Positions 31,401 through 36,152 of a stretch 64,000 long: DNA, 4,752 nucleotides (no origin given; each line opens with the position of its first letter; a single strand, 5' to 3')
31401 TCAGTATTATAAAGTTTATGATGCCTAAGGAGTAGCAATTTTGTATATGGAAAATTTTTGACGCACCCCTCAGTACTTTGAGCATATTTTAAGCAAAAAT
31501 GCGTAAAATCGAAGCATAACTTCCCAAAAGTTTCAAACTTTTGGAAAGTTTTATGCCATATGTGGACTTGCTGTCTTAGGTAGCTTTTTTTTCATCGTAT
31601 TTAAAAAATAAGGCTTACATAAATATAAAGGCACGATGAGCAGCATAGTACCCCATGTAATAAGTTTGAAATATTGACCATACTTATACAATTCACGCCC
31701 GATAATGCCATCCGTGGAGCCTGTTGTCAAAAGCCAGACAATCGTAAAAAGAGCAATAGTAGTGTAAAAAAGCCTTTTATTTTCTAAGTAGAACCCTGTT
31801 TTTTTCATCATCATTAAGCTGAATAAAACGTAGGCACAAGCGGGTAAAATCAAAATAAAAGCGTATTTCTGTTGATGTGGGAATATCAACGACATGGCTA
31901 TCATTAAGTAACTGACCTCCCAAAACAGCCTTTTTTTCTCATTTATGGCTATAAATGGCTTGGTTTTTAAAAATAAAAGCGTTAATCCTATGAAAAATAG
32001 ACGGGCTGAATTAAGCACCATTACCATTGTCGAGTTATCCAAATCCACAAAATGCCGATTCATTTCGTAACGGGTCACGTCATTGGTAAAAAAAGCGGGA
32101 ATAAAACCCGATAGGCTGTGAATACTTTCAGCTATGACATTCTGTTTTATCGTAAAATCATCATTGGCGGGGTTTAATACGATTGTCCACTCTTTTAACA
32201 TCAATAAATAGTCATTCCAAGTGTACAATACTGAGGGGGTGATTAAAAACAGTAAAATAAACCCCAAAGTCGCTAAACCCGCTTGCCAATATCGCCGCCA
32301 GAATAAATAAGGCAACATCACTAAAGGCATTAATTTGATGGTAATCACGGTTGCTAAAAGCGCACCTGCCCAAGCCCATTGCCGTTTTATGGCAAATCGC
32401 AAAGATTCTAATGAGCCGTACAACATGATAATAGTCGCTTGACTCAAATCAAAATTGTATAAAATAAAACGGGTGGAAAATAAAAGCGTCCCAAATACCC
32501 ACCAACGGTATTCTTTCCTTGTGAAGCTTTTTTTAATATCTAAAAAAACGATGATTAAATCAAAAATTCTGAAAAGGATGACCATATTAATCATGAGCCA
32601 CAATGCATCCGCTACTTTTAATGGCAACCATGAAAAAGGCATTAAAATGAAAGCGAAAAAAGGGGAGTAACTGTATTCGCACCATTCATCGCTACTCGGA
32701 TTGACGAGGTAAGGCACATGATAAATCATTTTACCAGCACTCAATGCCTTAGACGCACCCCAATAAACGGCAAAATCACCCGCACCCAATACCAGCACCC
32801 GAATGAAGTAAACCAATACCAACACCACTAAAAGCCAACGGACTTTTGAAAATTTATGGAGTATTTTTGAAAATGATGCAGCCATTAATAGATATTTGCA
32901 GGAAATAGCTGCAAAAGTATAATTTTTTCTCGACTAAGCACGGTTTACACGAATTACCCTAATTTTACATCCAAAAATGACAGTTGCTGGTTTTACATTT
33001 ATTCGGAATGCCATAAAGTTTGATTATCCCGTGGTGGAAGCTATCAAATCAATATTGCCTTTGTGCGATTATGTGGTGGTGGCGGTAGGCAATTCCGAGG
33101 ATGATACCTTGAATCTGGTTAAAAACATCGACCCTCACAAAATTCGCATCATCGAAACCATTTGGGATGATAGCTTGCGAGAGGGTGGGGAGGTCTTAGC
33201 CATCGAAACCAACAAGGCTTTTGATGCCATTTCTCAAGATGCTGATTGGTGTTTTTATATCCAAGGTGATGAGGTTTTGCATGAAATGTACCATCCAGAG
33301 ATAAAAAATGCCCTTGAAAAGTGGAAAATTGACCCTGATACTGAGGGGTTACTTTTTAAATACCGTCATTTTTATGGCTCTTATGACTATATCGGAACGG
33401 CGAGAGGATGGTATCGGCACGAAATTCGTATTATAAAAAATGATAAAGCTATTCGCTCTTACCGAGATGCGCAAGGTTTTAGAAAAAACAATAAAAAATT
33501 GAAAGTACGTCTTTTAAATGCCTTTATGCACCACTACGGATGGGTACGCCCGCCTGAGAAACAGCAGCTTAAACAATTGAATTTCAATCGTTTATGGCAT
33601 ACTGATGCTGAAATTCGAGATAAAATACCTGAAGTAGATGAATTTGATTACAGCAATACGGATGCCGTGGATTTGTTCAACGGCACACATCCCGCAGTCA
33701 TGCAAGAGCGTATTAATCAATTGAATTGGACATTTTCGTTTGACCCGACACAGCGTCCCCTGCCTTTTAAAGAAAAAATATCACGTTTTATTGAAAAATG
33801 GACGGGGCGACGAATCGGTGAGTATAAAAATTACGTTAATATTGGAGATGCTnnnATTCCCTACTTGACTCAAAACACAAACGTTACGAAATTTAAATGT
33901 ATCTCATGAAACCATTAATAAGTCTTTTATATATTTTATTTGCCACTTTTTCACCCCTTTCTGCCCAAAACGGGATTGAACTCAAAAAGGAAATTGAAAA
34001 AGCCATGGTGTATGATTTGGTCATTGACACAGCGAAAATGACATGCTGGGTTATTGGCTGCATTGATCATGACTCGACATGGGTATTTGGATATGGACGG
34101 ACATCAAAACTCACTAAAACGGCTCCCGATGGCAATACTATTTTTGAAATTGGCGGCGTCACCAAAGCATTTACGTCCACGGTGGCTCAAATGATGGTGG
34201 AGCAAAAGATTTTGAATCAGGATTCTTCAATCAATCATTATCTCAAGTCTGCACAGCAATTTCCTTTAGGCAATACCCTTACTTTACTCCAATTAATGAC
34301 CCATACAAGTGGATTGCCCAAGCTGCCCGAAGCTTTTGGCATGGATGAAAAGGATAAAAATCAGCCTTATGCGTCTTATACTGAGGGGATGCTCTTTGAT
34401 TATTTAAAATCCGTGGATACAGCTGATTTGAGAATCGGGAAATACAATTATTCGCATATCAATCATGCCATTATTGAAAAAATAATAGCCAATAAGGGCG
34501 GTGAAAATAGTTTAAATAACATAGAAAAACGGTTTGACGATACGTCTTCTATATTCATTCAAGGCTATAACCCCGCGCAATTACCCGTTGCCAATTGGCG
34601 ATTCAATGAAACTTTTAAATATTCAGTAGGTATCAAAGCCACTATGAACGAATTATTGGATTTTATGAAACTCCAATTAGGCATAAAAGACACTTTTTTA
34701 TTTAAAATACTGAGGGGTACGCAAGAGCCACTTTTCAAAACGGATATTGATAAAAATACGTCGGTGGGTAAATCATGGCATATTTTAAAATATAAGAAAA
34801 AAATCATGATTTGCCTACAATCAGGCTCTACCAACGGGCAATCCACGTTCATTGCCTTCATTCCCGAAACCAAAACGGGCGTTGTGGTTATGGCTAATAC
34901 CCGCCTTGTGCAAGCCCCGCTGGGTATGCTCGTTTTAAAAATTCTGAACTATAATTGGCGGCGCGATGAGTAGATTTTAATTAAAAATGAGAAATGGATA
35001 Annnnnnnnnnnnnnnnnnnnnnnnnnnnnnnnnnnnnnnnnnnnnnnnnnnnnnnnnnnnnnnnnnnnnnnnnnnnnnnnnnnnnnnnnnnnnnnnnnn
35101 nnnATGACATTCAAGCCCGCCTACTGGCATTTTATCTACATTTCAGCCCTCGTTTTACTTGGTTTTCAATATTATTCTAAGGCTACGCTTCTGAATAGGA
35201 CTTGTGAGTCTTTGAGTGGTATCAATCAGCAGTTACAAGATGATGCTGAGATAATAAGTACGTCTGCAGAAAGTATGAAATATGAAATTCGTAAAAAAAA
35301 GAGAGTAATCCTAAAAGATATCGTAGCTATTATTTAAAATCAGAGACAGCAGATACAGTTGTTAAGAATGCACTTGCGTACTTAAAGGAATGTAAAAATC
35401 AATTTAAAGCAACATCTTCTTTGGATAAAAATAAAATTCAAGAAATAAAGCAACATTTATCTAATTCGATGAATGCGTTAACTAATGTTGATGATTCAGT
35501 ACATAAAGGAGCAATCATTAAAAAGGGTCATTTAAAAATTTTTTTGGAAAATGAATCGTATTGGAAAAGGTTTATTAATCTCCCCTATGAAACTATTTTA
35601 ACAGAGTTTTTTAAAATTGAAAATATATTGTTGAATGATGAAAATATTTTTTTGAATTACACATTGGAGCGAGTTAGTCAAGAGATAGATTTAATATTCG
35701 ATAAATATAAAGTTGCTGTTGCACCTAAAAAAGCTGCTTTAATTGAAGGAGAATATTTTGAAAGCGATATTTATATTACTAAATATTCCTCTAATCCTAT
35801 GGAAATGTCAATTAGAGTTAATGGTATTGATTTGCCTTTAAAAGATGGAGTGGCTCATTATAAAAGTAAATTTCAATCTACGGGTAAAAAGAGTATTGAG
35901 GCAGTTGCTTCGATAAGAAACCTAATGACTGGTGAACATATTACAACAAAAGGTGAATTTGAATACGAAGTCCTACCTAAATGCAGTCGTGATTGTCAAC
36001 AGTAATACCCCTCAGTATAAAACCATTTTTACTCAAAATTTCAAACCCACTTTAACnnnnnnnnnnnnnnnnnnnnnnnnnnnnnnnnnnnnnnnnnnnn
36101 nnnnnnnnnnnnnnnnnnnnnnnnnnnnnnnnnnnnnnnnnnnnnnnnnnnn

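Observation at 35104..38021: Three tandem truncated GldM/PorM-like paralogs with an invariant Cys-containing tail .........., away from any gldKLMN context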

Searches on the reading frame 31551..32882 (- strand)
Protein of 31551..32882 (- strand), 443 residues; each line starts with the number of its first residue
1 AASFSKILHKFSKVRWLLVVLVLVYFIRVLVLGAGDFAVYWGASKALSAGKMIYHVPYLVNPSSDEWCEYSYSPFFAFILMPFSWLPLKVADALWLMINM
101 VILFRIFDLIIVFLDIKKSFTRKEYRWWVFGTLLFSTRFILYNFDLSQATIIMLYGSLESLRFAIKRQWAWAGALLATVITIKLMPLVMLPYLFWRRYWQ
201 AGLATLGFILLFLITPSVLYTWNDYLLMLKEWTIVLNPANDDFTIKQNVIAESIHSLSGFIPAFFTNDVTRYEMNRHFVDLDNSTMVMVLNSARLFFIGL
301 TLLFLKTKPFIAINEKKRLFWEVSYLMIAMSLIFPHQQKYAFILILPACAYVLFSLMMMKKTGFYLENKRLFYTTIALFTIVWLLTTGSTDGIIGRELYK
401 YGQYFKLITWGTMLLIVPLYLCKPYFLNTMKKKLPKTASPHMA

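Call 18: search_protein_families(library=pfam, proteins=[window:31551-32882:-], max_evalue=0.00001)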
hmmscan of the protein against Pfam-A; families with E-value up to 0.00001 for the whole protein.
window:31551-32882:- (443 aa): 1 family
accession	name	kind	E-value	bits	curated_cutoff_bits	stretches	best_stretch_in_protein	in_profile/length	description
PF09594.16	GT87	-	6.1e-16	59.3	25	1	70-225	1-151/237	Glycosyltransferase family 87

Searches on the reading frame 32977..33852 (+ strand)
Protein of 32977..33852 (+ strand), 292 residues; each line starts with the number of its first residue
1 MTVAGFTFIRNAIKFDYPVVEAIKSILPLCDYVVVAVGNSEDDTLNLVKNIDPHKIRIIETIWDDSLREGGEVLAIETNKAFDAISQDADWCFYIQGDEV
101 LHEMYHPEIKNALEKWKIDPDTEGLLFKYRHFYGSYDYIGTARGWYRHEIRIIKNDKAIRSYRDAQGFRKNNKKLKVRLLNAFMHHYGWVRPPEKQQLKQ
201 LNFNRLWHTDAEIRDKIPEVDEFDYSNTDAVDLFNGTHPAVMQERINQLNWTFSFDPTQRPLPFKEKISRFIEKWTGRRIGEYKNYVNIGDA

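Call 18: search_protein_families(library=pfam, proteins=[window:32977-33852:+], max_evalue=0.00001)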
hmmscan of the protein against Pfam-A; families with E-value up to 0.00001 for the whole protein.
window:32977-33852:+ (292 aa): 0 families

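Call 71: search_protein_families(library=pfam, proteins=[window:32977-33852:+], max_evalue=0.01)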
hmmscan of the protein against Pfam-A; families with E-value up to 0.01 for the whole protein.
window:32977-33852:+ (292 aa): 1 family
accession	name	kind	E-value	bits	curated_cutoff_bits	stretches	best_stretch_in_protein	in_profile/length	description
PF13704.12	Glyco_tranf_2_4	-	0.0046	17.9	27.5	0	30-102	19-85/98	Glycosyl transferase family 2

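Call 72: search_protein_families(library=padloc, proteins=[window:32977-33852:+], max_evalue=0.01)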
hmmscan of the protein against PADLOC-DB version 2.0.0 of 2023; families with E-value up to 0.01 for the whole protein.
window:32977-33852:+ (292 aa): 0 families

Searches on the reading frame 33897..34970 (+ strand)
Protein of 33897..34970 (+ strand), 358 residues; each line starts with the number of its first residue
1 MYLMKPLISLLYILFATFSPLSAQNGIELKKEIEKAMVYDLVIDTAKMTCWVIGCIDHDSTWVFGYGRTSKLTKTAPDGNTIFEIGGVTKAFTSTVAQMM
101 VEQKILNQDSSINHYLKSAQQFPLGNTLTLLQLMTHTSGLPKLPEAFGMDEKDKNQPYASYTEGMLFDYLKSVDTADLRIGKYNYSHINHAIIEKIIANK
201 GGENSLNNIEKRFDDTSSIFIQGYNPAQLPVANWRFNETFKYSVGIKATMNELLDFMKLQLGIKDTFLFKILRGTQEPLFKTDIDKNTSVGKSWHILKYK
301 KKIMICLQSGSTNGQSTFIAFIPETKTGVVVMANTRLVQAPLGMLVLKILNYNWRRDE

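Call 18: search_protein_families(library=pfam, proteins=[window:33897-34970:+], max_evalue=0.00001)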
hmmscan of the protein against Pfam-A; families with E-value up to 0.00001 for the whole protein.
window:33897-34970:+ (358 aa): 1 family
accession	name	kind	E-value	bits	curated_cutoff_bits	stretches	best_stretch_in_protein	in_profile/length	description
PF00144.29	Beta-lactamase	-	1.7e-24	87.1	27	1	53-336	19-311/329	Beta-lactamase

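Call 72: search_protein_families(library=padloc, proteins=[window:33897-34970:+], max_evalue=0.01)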
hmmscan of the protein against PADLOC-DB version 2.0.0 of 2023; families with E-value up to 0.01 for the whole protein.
window:33897-34970:+ (358 aa): 0 families

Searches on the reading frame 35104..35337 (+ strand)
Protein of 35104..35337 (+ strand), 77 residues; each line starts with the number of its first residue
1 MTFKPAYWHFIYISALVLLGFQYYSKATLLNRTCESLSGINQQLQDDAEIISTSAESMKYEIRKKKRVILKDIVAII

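Call 3: search_protein_families(library=pfam, proteins=[window:35104-35337:+], max_evalue=1)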
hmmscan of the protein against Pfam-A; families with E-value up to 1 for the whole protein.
window:35104-35337:+ (77 aa): 1 family
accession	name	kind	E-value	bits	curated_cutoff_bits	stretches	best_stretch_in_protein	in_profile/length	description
PF22527.2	DEXQc_Suv3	-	0.047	13.7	27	1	11-65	41-95/154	DEXQ-box helicase domain of Suv3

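Call 4: search_protein_families(library=ncbifam, proteins=[window:35104-35337:+], max_evalue=1)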
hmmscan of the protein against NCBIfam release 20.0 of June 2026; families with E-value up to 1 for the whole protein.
window:35104-35337:+ (77 aa): 0 families

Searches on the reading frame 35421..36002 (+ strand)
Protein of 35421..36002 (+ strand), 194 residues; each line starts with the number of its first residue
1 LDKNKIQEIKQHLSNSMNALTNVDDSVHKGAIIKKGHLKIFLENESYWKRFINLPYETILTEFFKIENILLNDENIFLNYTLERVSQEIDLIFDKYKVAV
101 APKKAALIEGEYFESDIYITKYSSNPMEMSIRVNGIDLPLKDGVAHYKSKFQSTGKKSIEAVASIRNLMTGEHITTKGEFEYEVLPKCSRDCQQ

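Call 3: search_protein_families(library=pfam, proteins=[window:35421-36002:+], max_evalue=1)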
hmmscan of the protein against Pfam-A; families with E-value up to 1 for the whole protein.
window:35421-36002:+ (194 aa): 1 family
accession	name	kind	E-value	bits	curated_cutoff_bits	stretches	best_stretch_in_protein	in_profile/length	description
PF21601.3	GldM_2nd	-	2.5e-11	44.4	24.4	1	90-185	4-97/98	GldM second domain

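Call 4: search_protein_families(library=ncbifam, proteins=[window:35421-36002:+], max_evalue=1)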
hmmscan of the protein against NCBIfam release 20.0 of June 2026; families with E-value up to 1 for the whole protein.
window:35421-36002:+ (194 aa): 1 family
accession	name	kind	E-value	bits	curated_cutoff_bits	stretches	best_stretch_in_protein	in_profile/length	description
TIGR03517.2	GldM_gliding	equivalog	3.6e-06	26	180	1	50-186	190-321/524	type IX secretion system motor protein PorM/GldM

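Call 72: search_protein_families(library=padloc, proteins=[window:35421-36002:+], max_evalue=0.01)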
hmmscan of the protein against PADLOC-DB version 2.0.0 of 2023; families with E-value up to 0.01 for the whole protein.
window:35421-36002:+ (194 aa): 0 families

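Call 73: search_protein_families(library=phrogs, proteins=[window:35421-36002:+], max_evalue=0.01)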
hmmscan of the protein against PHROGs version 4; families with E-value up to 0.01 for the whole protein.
window:35421-36002:+ (194 aa): 1 family
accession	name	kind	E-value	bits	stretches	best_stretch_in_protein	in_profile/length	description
phrog_11970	-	unknown function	0.0071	17.1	1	4-128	19-134/156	-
